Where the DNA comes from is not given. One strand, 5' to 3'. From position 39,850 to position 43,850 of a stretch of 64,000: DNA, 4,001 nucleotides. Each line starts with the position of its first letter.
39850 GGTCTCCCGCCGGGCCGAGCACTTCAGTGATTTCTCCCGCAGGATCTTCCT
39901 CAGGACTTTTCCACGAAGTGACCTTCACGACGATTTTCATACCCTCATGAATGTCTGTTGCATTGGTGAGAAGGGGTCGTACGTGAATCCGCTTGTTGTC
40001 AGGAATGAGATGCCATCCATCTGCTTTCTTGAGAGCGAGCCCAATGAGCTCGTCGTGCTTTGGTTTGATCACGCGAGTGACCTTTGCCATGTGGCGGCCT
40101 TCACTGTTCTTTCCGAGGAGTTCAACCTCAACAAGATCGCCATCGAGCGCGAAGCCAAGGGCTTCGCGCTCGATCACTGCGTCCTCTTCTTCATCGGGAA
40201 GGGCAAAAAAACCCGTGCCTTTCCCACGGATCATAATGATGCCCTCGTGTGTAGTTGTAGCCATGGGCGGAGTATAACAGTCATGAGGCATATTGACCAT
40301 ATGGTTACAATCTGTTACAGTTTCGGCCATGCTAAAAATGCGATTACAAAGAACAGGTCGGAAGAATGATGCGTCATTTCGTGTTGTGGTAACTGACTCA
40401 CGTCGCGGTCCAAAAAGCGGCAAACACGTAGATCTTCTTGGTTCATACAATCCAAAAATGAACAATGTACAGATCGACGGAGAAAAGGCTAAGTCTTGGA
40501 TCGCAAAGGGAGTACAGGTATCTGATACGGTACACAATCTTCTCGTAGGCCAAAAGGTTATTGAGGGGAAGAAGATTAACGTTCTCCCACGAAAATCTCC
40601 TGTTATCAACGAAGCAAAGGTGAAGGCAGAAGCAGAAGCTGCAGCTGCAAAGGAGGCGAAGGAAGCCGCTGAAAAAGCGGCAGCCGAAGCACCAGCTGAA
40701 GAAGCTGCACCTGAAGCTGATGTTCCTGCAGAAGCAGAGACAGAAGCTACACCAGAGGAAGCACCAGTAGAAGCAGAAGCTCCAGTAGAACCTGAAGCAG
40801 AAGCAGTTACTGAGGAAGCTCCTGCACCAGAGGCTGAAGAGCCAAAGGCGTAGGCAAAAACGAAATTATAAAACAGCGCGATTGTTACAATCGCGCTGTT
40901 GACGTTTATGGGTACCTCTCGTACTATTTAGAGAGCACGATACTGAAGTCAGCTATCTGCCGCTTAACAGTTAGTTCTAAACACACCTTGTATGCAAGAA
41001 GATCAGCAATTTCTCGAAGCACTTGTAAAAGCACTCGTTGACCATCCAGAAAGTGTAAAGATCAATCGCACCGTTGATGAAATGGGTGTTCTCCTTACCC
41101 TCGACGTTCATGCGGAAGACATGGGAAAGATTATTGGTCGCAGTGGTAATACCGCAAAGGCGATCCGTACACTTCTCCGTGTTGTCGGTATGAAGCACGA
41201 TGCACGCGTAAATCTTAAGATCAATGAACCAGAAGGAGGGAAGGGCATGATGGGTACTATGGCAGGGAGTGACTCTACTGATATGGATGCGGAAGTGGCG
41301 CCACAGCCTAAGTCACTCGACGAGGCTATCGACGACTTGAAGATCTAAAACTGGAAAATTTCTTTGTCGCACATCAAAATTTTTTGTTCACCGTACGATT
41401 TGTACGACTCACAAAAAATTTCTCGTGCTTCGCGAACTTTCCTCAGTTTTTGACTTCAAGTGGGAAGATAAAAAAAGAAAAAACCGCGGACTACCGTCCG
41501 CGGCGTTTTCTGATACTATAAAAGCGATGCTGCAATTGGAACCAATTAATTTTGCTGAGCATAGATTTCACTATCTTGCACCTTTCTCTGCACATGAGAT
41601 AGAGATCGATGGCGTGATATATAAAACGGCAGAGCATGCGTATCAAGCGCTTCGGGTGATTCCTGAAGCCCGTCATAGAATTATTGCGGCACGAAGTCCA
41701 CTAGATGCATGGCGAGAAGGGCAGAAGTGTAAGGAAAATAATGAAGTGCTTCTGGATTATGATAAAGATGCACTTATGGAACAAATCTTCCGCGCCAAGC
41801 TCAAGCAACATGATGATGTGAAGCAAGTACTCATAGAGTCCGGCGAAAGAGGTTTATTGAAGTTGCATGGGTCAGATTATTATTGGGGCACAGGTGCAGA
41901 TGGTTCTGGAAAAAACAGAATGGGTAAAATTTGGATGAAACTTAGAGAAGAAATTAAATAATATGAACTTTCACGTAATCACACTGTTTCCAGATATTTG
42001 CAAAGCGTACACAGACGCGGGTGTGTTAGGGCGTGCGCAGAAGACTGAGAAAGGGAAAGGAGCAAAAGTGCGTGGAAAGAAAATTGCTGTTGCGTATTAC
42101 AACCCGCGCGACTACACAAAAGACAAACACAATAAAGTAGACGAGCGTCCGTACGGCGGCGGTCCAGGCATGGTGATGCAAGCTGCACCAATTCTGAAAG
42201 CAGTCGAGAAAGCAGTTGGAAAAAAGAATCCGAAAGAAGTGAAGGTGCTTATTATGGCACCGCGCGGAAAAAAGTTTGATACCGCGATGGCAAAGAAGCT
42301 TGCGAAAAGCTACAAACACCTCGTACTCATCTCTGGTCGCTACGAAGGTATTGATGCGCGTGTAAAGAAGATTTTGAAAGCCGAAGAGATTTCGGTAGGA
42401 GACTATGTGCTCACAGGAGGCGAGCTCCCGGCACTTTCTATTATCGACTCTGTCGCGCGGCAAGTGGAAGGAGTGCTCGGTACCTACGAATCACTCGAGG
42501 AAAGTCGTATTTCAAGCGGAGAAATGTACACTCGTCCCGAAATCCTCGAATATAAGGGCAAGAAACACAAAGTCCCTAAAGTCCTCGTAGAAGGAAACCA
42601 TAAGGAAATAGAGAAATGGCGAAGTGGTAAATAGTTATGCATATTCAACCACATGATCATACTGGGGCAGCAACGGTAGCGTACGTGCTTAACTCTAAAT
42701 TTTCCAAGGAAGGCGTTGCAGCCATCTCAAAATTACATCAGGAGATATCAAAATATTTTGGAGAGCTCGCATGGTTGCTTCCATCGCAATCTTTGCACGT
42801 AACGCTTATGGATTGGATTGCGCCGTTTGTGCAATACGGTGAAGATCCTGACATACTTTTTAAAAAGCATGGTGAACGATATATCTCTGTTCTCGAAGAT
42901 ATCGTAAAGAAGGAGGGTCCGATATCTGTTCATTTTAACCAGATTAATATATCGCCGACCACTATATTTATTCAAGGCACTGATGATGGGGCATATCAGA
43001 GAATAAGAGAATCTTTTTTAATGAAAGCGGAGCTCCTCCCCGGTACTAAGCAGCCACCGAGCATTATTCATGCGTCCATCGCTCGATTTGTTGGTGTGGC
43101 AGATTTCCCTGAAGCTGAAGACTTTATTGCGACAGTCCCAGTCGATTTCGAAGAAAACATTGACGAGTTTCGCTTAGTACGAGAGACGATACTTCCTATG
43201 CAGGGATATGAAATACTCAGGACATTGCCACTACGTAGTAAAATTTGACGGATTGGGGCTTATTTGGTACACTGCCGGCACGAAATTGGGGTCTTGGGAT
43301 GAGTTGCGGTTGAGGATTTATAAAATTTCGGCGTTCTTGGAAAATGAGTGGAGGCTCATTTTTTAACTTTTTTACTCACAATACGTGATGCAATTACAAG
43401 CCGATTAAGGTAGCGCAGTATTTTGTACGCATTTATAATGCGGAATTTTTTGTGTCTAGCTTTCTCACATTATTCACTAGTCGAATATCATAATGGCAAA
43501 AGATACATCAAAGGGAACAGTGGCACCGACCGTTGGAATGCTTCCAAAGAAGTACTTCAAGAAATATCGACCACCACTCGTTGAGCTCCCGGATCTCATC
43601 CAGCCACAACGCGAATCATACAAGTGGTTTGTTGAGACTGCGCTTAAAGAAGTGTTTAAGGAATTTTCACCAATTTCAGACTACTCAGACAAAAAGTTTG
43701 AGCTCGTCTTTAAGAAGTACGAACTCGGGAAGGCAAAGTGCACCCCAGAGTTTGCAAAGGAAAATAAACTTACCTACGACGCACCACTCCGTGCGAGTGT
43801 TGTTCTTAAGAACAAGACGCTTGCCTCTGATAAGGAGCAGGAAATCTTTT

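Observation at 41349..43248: NADAR and 2H-phosphoesterase (LigT-like) genes embedded in the rpsP-KH-trmD operon directly upstream of rpoB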

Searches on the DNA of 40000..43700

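Call 43: search_rna_families(source=window, start=40000, end=43700, threshold=evalue, max_evalue=1)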
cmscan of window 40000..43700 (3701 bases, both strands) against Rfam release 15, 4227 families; matches with E-value up to 1: 2.
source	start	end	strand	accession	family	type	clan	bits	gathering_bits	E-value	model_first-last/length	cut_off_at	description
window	41469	41516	-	RF03790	MIR8008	Gene; miRNA;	-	20.8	66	0.84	1-55/55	no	MIR8008 microRNA precursor family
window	40627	40713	-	RF01390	isrG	Gene; sRNA;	-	14.7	100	0.65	124-210/279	no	isrG Hfq binding RNA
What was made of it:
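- Tried and rejected: Rfam scan of 40000-43700 at E<=1: only two chance-level hits, so there is no known RNA element in the KH-NADAR spacer (call 43).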

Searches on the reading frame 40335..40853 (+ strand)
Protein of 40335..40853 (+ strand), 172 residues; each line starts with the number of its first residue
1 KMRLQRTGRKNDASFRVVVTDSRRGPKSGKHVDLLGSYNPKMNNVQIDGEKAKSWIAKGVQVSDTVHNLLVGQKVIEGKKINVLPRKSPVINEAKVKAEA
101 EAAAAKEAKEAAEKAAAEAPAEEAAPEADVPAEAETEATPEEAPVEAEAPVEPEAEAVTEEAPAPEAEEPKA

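Call 3: search_protein_families(library=pfam, proteins=[window:40335-40853:+], max_evalue=0.1)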
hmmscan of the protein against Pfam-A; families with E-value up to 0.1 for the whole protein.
window:40335-40853:+ (172 aa): 1 family
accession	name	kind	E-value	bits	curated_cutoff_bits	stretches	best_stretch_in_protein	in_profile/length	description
PF00886.24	Ribosomal_S16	-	1.9e-14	53.7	27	1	6-63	1-62/62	Ribosomal protein S16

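Call 4: search_protein_families(library=ncbifam, proteins=[window:40335-40853:+], max_evalue=0.1)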
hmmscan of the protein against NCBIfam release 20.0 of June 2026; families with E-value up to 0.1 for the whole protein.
window:40335-40853:+ (172 aa): 5 families
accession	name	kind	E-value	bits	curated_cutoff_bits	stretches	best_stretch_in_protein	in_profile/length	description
TIGR00002.1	S16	equivalog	1.5e-21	76.2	45.3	1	1-75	2-77/78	30S ribosomal protein S16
NF011094.0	PRK14521.1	equivalog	4.6e-17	62.4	209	1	1-169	4-173/186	30S ribosomal protein S16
NF011093.0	PRK14520.1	equivalog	1.9e-15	57.2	165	1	1-149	4-146/156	30S ribosomal protein S16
NF011095.0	PRK14522.1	equivalog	8.1e-11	42.4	192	1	1-89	4-90/119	30S ribosomal protein S16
NF033761.1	gliding_GltJ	equivalog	0.074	12.1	450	1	49-165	366-489/671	adventurous gliding motility protein GltJ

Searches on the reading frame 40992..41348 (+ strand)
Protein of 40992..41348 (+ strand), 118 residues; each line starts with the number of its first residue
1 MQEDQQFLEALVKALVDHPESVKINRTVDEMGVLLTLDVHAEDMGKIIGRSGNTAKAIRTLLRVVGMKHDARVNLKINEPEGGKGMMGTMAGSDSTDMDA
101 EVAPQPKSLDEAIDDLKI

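Call 3: search_protein_families(library=pfam, proteins=[window:40992-41348:+], max_evalue=0.1)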
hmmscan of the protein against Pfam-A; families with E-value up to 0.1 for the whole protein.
window:40992-41348:+ (118 aa): 3 families
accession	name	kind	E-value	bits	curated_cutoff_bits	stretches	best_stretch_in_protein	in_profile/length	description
PF13083.13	KH_KhpA-B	-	1.9e-21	76.2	32.1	1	5-77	1-73/73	KhpA/KhpB, KH domain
PF00013.35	KH_1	-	0.0034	17.5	21.5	1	36-60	3-27/66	KH domain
PF07650.23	KH_2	-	0.0046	17.2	22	1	36-79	28-72/78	KH domain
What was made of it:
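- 40992..41348 (+): KH-domain protein (KhpA/YlqC-like) with a C-terminal extension of about 40 aa. PF13083 76.2 bits (call 3).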

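Call 4: search_protein_families(library=ncbifam, proteins=[window:40992-41348:+], max_evalue=0.1)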
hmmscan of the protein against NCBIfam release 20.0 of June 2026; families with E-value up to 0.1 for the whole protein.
window:40992-41348:+ (118 aa): 5 families
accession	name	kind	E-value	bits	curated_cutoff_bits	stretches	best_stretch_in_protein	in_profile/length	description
NF001748.0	PRK00468.1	equivalog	5.1e-20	71.6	106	1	6-77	3-74/75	KH domain-containing protein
NF002201.0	PRK01064.1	equivalog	3.3e-18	65.9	85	1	6-79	3-76/78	hypothetical protein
NF002761.0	PRK02821.1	equivalog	5.4e-17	61.5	106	1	6-74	4-71/77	RNA-binding protein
NF041568.1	Jag_EloR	equivalog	5.1e-05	23.3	145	1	2-71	60-125/203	RNA-binding cell elongation regulator Jag/EloR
TIGR03526.1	selenium_YgeY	hypoth_equivalog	0.013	14.4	321.5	1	5-103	16-114/395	YgeY family selenium metabolism-linked hydrolase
